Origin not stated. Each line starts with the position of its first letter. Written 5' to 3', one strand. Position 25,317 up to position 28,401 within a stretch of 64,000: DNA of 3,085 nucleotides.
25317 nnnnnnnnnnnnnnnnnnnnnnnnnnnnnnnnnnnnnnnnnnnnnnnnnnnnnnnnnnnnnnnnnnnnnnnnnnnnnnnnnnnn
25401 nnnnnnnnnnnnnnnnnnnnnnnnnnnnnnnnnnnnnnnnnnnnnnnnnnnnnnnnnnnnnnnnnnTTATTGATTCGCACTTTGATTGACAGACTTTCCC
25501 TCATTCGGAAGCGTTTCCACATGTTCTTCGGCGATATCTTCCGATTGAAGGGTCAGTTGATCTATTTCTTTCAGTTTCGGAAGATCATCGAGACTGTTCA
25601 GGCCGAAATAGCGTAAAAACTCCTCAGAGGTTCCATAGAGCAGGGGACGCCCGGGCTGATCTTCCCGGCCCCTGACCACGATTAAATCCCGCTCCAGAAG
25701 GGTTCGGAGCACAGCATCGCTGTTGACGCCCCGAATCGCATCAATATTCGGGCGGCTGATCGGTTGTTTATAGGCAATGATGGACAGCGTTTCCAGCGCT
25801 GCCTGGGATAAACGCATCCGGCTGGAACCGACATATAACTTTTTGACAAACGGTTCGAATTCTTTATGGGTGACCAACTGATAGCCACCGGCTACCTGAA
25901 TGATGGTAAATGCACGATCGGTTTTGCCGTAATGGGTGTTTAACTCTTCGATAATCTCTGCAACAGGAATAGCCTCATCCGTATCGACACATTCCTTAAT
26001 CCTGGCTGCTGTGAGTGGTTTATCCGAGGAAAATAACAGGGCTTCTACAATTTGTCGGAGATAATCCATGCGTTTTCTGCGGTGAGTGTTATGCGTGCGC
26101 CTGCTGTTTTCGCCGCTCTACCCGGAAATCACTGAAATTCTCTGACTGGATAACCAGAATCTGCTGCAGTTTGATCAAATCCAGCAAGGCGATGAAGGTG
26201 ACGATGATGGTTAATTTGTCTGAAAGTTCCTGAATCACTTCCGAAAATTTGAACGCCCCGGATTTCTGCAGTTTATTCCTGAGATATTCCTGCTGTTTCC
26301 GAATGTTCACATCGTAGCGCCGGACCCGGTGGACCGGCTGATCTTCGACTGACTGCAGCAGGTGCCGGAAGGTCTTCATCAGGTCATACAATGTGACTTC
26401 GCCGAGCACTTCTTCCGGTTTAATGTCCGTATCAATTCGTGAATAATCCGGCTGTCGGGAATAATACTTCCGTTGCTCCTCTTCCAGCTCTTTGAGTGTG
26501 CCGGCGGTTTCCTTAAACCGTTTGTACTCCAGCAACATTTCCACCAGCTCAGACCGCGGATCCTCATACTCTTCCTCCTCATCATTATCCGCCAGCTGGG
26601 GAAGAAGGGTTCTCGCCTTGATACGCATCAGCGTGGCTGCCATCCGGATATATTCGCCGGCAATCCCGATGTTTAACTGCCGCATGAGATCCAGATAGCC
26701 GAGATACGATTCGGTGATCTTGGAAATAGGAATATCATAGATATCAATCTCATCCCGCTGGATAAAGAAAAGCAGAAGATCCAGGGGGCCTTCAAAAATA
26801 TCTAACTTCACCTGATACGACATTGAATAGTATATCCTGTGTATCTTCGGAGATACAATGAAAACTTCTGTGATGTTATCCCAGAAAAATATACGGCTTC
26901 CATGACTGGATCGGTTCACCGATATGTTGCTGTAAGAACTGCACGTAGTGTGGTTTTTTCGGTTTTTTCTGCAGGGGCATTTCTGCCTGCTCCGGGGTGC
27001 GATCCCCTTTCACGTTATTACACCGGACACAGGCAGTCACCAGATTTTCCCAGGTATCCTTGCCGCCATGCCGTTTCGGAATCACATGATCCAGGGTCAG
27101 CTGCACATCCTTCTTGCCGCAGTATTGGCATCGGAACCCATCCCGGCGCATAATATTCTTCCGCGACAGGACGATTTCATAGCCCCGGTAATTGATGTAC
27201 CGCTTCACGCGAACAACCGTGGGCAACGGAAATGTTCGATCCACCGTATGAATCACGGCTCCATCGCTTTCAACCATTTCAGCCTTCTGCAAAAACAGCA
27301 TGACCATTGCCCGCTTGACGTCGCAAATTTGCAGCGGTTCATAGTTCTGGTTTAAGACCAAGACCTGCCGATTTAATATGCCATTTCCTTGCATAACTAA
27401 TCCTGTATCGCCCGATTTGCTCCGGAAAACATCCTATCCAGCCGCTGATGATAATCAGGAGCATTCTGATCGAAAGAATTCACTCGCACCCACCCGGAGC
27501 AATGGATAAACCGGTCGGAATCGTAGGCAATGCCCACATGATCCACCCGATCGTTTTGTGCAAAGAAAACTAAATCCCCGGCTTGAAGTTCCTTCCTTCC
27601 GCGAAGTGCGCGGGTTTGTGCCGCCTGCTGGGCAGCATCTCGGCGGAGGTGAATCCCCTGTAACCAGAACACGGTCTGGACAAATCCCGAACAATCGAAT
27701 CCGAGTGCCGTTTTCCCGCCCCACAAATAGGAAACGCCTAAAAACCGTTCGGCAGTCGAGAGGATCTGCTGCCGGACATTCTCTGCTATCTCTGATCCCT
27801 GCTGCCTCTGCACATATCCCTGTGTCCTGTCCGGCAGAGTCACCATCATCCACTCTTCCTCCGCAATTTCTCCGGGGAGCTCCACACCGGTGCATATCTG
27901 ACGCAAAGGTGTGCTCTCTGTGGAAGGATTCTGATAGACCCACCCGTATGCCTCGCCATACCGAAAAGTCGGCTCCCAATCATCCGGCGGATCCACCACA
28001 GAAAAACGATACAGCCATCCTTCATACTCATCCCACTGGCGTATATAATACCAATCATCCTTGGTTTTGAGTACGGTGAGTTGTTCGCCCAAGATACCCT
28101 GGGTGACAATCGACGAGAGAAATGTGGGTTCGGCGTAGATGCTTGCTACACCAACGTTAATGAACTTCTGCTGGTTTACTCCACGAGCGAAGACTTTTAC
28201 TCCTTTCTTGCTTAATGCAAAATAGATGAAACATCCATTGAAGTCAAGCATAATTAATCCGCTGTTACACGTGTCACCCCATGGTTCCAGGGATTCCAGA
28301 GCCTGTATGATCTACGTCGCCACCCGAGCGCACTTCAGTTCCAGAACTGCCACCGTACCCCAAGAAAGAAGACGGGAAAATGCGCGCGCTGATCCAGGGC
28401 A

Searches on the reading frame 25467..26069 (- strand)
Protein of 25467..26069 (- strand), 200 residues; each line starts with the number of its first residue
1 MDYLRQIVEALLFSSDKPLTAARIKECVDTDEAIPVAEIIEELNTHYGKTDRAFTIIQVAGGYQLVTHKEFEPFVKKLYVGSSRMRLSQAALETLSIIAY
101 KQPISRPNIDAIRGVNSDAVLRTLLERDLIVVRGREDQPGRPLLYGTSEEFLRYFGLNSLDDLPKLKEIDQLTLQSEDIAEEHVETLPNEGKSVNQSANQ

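Call 3: search_protein_families(library=pfam, proteins=[window:25467-26069:-], max_evalue=0.1)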
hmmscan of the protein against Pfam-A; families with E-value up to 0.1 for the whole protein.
window:25467-26069:- (200 aa): 1 family
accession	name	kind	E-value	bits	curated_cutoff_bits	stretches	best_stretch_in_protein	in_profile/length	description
PF04079.22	SMC_ScpB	-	4e-58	196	27.4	1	7-166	2-160/160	Segregation and condensation complex subunit ScpB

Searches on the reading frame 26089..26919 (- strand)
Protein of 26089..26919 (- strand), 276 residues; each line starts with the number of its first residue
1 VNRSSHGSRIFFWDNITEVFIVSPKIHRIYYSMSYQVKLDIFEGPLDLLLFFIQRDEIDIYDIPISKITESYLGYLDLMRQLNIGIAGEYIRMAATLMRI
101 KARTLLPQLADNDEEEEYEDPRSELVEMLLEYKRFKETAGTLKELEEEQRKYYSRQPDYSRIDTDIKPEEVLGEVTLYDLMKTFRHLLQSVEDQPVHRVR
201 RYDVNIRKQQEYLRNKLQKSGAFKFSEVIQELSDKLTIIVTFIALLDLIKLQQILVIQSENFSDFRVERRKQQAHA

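Call 3: search_protein_families(library=pfam, proteins=[window:26089-26919:-], max_evalue=0.1)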
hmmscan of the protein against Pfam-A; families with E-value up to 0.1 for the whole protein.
window:26089-26919:- (276 aa): 1 family
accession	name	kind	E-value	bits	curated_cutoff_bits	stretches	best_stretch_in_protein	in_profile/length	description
PF02616.19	SMC_ScpA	-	3.3e-39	135.7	24.6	1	53-267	2-229/232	Segregation and condensation protein ScpA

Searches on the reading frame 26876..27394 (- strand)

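Call 3: search_protein_families(library=pfam, proteins=[window:26876-27394:-], max_evalue=0.1)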
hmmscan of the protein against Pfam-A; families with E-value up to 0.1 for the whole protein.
window:26876-27394:- (172 aa): 5 families
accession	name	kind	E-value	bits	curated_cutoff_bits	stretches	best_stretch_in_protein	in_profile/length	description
PF01844.29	HNH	-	3.5e-17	62.7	21.4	1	89-132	1-47/47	HNH endonuclease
PF14279.12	HNH_5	-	4.7e-17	62.1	27.5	1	89-140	1-54/56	HNH endonuclease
PF13395.12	HNH_4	-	0.00014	22.2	22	1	98-134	17-53/54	HNH endonuclease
PF02945.21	Endonuclease_7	-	0.039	14.3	23.6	1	71-132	7-66/82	Recombination endonuclease VII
PF14239.11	RRXRR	-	0.069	13.5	25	1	11-54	1-44/174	RRXRR protein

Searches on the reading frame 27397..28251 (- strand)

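Call 3: search_protein_families(library=pfam, proteins=[window:27397-28251:-], max_evalue=0.1)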
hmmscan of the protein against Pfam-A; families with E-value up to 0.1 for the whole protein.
window:27397-28251:- (284 aa): 6 families
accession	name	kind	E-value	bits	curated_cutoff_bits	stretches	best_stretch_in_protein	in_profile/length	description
PF00877.26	NLPC_P60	-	3e-23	82.2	23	1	172-264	1-95/105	NlpC/P60 family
PF08239.17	SH3_3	-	1.6e-09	38.2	27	1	35-80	2-48/54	Bacterial SH3 domain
PF18348.7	SH3_16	-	1.7e-08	34.5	25.8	1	38-80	1-44/49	Bacterial dipeptidyl-peptidase Sh3 domain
PF06347.19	SH3_4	-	0.0024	18.1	24.1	1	38-82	7-51/56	Bacterial SH3 domain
PF05257.22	CHAP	-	0.0073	17.2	26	1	183-243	8-67/81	CHAP domain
PF06940.17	DUF1287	-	0.041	14.1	25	1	212-246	96-130/163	Domain of unknown function (DUF1287)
